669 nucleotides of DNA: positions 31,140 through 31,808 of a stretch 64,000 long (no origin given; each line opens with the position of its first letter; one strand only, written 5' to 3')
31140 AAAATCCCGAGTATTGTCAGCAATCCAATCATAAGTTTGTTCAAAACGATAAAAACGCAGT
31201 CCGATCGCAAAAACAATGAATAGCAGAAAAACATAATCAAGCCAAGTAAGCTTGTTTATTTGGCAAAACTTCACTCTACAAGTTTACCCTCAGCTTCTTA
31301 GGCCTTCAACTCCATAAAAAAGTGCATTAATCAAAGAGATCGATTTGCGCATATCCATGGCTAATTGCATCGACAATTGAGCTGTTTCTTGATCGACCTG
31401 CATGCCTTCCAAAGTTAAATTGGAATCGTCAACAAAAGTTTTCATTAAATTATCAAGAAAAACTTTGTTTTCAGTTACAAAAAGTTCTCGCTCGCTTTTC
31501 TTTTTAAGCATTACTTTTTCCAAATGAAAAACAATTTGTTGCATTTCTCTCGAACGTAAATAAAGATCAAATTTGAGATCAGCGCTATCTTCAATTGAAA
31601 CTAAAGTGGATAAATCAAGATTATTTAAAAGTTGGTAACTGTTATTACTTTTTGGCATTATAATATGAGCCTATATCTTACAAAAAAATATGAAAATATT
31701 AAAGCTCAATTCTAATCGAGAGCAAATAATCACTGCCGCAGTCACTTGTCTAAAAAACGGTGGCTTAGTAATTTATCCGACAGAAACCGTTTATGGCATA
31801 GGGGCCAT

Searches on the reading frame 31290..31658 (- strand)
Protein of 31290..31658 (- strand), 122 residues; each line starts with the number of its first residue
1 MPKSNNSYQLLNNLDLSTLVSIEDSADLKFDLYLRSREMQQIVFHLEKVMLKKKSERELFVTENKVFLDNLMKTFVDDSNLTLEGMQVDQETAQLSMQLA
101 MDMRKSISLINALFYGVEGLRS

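Call 3: search_protein_families(library=pfam, proteins=[window:31290-31658:-], max_evalue=0.01)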
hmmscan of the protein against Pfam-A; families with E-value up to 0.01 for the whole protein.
window:31290-31658:- (122 aa): 1 family
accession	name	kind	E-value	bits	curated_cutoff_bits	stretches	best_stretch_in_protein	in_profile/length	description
PF11205.13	DUF2987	-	0.01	16.2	25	0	23-103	22-102/146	Protein of unknown function (DUF2987)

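Call 42: search_protein_families(library=ncbifam, proteins=[window:31290-31655:-], max_evalue=1)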
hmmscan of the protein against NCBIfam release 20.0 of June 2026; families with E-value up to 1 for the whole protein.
window:31290-31655:- (121 aa): 2 families
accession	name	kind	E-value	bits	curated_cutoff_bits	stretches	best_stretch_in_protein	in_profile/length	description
NF047920.1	lactonase_UilS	equivalog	0.051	13.3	400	1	35-87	144-197/285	UilS family quorum-quenching N-acyl-homoserine lactonase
NF005798.0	PRK07639.1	equivalog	0.26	11.7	100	1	9-47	14-52/91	petrobactin biosynthesis protein AsbD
